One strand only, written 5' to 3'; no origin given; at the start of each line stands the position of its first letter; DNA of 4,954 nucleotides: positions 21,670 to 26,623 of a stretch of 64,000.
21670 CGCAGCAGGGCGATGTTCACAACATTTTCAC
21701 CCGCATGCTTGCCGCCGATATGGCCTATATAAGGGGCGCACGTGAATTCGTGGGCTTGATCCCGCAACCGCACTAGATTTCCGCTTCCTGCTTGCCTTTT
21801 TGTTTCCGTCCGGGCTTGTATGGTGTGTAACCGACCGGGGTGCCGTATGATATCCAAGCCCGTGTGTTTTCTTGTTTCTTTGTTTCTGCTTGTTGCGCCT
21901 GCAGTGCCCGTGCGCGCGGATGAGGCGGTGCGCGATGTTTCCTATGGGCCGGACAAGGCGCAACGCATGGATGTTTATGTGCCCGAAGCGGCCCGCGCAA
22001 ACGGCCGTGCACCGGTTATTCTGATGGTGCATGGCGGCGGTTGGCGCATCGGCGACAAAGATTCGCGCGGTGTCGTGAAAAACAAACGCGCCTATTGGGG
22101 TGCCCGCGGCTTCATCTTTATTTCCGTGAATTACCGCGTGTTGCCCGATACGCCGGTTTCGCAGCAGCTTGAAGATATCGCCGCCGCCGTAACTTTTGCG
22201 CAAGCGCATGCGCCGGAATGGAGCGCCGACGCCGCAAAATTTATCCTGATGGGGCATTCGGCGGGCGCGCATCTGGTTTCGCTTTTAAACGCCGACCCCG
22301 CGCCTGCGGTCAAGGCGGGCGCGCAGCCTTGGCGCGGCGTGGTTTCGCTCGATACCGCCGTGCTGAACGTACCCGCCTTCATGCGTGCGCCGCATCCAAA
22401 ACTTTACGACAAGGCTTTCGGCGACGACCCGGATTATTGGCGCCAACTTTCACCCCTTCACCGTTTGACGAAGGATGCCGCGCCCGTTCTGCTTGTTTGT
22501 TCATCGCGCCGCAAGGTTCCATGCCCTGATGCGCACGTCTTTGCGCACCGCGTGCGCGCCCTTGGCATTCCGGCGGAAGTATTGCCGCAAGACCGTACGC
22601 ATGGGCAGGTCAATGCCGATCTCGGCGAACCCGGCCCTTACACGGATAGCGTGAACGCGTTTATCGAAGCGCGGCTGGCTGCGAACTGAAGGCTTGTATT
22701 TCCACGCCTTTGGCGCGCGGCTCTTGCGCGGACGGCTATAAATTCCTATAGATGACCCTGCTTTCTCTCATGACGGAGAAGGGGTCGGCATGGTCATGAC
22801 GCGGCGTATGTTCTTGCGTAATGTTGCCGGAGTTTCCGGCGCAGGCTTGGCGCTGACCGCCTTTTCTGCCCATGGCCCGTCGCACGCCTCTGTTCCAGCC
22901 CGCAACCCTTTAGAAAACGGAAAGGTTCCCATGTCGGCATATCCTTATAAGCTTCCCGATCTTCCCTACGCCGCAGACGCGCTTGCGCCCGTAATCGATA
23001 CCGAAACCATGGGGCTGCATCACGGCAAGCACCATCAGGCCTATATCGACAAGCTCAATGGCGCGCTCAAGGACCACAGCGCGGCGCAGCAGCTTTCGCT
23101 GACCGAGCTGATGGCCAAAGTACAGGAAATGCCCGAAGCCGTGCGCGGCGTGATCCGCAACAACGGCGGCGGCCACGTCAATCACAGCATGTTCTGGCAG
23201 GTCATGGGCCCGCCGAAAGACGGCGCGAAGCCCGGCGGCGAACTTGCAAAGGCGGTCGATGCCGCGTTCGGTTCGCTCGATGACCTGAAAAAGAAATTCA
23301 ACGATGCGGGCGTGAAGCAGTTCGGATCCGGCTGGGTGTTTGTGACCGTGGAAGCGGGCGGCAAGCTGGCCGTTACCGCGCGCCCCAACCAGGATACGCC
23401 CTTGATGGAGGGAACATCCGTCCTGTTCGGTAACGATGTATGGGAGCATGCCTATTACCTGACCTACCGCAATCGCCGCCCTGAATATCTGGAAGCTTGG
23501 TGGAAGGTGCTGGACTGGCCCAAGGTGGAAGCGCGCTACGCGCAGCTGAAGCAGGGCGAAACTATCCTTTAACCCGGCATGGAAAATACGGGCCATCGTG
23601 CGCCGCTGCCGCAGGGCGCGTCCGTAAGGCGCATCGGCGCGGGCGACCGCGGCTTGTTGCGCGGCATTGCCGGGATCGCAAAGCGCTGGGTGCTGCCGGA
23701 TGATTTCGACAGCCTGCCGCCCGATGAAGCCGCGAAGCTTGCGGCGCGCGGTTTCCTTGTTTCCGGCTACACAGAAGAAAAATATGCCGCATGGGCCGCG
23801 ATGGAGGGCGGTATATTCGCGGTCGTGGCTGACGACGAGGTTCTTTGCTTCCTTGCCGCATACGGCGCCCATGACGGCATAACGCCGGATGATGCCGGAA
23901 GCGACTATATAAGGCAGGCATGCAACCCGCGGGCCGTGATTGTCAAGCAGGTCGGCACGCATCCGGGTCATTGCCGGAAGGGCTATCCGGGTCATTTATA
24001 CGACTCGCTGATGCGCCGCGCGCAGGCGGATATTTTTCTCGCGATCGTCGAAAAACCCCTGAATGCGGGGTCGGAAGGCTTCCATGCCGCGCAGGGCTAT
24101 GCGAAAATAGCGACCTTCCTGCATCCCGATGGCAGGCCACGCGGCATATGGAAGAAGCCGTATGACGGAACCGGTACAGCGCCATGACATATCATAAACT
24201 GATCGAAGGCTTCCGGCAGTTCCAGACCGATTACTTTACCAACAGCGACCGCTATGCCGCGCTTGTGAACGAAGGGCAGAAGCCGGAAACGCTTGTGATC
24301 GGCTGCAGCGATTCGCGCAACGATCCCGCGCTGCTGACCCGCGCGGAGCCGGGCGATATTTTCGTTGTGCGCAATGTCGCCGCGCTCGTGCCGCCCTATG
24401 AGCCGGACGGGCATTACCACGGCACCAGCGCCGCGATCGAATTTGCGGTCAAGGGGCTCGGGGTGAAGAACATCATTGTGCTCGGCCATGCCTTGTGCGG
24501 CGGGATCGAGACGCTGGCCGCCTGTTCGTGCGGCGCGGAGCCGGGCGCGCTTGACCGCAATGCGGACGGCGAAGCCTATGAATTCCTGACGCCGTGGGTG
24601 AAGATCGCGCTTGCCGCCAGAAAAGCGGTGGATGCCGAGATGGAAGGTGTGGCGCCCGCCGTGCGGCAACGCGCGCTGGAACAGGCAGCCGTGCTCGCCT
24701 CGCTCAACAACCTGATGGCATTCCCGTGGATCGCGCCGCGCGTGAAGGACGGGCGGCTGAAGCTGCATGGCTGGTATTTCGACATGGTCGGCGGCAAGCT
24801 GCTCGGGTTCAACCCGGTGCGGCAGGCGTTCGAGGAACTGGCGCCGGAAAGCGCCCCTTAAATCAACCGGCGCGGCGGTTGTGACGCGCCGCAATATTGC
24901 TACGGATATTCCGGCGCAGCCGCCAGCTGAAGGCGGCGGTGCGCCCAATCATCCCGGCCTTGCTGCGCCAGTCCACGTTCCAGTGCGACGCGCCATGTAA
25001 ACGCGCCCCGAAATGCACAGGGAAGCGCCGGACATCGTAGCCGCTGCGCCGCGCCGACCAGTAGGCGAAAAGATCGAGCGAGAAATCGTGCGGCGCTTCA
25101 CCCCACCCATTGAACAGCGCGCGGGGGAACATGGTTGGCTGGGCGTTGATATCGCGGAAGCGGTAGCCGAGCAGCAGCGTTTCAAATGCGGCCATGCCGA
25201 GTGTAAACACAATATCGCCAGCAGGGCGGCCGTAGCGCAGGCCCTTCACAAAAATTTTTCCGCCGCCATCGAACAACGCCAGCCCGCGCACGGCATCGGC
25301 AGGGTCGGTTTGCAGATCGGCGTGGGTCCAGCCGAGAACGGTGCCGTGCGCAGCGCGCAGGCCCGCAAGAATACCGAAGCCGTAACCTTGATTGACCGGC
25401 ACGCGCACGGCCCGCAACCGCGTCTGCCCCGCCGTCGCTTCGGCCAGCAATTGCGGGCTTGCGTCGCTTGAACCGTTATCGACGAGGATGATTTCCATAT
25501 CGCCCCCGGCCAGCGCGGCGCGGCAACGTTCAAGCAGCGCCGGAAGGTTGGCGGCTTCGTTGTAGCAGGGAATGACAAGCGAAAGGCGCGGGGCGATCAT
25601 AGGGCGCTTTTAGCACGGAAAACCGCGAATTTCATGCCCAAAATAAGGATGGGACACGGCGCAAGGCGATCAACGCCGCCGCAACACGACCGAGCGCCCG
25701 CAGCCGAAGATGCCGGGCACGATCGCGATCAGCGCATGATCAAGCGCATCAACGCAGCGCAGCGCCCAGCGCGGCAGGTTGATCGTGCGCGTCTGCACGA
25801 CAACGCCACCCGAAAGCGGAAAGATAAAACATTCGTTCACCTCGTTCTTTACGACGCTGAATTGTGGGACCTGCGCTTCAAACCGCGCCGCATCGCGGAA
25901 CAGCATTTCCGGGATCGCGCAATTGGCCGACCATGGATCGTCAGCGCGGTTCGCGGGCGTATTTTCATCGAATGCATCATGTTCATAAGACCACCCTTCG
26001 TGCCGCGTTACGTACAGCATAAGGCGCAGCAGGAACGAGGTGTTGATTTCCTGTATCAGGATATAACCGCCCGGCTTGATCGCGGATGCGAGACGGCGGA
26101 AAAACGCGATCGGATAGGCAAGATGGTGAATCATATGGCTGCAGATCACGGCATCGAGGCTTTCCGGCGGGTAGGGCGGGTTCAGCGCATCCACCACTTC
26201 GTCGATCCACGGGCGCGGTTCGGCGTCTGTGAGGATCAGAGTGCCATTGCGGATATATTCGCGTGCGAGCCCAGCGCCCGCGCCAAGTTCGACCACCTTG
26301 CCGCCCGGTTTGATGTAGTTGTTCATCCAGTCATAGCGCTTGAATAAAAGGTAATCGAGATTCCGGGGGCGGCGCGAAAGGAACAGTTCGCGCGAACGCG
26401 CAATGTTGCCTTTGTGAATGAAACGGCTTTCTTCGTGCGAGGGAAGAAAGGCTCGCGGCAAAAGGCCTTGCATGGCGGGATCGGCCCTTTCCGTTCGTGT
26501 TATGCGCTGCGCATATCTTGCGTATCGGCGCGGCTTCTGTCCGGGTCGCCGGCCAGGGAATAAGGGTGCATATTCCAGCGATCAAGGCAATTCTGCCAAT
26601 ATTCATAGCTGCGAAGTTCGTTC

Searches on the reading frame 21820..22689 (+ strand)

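Call 70: search_protein_families(library=pfam, proteins=[window:21820-22689:+], max_evalue=0.0001)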
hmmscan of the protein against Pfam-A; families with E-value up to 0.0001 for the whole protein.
window:21820-22689:+ (289 aa): 3 families
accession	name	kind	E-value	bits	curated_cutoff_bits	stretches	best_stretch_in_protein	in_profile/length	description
PF20434.5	BD-FAE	-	1.8e-27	96.7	26.8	1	50-156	1-106/215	BD-FAE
PF07859.19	Abhydrolase_3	-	2e-15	57.6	25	1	67-253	1-197/210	alpha/beta hydrolase fold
PF00135.34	COesterase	-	5.3e-10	39.3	27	1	50-160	88-204/515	Carboxylesterase family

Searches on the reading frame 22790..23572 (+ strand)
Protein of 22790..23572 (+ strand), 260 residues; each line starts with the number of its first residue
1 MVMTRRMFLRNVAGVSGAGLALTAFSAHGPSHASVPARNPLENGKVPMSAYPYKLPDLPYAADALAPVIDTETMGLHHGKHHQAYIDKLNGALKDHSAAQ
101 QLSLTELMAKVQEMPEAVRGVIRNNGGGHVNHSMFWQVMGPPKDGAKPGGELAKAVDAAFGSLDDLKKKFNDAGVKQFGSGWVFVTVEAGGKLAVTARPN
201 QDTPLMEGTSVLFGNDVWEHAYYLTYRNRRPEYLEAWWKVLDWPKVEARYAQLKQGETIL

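Call 70: search_protein_families(library=pfam, proteins=[window:22790-23572:+], max_evalue=0.0001)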
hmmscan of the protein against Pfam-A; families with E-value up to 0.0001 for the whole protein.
window:22790-23572:+ (260 aa): 2 families
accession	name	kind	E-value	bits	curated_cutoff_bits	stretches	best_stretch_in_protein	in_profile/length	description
PF02777.23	Sod_Fe_C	-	8.3e-36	122.6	20.9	1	149-249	2-102/102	Iron/manganese superoxide dismutases, C-terminal domain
PF00081.27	Sod_Fe_N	-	1.7e-28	99.3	27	1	53-139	2-81/82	Iron/manganese superoxide dismutases, alpha-hairpin domain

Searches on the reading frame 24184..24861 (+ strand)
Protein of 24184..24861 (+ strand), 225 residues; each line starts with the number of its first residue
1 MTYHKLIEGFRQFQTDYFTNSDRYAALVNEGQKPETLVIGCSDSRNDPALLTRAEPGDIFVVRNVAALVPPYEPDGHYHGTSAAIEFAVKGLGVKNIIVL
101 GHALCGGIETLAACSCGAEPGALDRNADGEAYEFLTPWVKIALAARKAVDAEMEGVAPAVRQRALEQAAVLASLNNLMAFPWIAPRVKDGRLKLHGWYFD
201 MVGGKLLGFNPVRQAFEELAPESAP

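Call 70: search_protein_families(library=pfam, proteins=[window:24184-24861:+], max_evalue=0.0001)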
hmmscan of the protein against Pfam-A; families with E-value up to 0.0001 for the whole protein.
window:24184-24861:+ (225 aa): 1 family
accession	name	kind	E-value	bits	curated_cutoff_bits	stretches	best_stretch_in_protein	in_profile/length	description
PF00484.24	Pro_CA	-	1.6e-41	142.6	25.7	1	36-205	1-155/156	Carbonic anhydrase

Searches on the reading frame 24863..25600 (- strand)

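Call 70: search_protein_families(library=pfam, proteins=[window:24863-25600:-], max_evalue=0.0001)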
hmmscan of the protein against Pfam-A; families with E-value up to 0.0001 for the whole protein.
window:24863-25600:- (245 aa): 1 family
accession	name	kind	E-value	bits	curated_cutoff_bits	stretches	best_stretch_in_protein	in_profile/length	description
PF00535.33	Glycos_transf_2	-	4.8e-22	79.1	23.3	1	7-141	1-132/168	Glycosyl transferase family 2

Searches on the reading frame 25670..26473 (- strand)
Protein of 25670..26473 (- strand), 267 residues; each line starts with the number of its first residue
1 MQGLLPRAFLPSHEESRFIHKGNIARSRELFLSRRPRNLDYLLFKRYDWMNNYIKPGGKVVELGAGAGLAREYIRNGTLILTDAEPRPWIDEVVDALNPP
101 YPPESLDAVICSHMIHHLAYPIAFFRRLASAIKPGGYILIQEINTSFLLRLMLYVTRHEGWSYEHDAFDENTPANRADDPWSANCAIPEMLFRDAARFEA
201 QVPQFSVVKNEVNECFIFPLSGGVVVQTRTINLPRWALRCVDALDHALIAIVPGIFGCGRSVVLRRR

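Call 13: search_protein_families(library=pfam, proteins=[window:25670-26473:-], max_evalue=0.001)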
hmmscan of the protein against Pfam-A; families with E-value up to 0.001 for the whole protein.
window:25670-26473:- (267 aa): 5 families
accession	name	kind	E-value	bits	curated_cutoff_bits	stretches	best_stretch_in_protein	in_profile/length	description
PF13489.12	Methyltransf_23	-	2.2e-13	50.7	27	1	41-153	7-124/164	Methyltransferase domain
PF08241.18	Methyltransf_11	-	2.5e-09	38.1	21.2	1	93-140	48-95/95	Methyltransferase domain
PF08242.18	Methyltransf_12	-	1.4e-06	29.4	30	1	100-138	64-98/98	Methyltransferase domain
PF13847.12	Methyltransf_31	-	1.7e-05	25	27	1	95-144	62-113/145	Methyltransferase domain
PF13649.12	Methyltransf_25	-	3.1e-05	25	27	1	94-136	53-97/97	Methyltransferase domain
